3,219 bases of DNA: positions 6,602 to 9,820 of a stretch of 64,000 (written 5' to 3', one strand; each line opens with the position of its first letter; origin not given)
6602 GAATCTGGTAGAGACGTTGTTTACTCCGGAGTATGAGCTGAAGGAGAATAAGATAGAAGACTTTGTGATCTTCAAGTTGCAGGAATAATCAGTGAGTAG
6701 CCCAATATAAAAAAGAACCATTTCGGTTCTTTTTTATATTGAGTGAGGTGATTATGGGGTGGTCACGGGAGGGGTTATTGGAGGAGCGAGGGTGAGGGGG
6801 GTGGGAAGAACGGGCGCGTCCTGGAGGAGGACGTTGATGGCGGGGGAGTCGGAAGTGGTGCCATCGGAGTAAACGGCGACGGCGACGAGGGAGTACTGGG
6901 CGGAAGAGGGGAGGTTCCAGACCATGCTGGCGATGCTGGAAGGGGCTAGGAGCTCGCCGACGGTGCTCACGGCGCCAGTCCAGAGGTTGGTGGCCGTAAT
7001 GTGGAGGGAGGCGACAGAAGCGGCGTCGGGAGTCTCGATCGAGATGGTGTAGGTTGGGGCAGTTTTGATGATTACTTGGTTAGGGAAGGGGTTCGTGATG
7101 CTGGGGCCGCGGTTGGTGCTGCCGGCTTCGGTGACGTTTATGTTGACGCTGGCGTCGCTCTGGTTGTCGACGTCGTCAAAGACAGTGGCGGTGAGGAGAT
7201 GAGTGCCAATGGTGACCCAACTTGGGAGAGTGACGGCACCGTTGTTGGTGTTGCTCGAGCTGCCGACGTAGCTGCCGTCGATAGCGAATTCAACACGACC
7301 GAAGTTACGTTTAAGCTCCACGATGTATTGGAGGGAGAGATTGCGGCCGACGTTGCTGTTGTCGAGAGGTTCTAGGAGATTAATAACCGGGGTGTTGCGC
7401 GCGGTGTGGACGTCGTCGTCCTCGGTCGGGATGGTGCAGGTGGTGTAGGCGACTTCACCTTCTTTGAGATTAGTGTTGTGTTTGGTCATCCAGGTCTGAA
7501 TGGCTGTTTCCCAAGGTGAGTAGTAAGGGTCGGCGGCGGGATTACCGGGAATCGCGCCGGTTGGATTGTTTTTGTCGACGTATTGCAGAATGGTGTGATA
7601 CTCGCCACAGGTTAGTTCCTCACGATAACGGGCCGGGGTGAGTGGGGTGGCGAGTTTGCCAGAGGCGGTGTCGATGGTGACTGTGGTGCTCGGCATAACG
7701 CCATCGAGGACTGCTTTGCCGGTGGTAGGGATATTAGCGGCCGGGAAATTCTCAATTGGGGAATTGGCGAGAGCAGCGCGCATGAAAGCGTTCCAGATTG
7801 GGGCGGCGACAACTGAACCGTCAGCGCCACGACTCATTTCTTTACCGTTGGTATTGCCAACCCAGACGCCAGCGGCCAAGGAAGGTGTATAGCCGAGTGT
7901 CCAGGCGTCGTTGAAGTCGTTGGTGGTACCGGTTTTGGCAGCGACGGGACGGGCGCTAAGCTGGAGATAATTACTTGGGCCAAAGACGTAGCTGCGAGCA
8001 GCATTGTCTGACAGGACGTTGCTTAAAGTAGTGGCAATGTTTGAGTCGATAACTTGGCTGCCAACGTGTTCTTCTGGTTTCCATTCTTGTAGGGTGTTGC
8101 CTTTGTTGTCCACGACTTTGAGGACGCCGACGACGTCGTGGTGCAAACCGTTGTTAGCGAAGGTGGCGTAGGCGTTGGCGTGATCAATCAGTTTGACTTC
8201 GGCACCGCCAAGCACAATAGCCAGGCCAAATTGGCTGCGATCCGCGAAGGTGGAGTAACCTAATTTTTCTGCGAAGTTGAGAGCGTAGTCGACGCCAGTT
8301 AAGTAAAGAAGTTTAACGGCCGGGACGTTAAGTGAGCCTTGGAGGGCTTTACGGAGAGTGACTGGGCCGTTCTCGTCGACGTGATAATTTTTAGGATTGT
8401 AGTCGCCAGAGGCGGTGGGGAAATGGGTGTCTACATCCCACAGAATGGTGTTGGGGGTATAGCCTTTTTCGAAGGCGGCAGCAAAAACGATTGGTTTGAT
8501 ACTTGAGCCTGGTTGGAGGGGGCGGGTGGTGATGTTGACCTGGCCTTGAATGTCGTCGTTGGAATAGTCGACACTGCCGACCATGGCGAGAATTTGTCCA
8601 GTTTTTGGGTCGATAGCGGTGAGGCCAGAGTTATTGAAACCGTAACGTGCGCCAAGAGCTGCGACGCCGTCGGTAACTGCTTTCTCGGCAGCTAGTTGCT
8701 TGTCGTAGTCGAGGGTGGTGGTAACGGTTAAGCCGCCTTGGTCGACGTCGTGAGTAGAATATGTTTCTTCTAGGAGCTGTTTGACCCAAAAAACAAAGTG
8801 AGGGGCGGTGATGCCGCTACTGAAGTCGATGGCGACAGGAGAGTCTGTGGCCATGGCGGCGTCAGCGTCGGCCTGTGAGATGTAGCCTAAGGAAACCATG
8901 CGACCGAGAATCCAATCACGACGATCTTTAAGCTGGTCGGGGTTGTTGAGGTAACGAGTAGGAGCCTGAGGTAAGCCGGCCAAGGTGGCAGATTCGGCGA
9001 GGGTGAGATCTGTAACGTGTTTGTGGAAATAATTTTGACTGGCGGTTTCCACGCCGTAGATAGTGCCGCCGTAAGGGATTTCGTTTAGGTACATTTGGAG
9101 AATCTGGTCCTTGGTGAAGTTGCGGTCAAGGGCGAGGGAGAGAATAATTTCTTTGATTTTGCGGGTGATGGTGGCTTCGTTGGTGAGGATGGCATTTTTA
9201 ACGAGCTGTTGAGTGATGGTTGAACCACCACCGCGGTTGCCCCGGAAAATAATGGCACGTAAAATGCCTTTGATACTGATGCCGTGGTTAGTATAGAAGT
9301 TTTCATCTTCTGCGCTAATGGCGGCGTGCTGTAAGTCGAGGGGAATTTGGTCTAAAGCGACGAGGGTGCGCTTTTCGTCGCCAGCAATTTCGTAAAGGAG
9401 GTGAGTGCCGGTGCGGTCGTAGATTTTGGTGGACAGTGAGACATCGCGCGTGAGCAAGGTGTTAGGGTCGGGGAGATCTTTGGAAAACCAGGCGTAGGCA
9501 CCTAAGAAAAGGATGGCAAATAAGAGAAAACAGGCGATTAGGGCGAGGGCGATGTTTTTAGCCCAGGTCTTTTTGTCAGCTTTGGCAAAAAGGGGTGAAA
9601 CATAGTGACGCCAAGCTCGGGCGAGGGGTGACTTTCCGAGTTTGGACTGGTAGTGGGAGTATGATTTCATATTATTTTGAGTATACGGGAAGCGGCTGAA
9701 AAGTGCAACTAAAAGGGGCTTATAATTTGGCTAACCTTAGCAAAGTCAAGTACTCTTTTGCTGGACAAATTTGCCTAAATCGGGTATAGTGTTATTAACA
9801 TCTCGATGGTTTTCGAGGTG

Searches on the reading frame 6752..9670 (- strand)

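Call 15: search_protein_families(library=pfam, proteins=[window:6752-9670:-], max_evalue=0.00001)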
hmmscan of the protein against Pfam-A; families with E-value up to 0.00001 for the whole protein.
window:6752-9670:- (972 aa): 2 families
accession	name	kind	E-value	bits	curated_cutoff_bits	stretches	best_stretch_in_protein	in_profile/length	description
PF00912.28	Transgly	-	5.8e-59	198.9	27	1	92-258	5-177/178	Transglycosylase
PF00905.27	Transpeptidase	-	6.8e-27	94.9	22.1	1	351-630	4-298/299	Penicillin binding protein transpeptidase domain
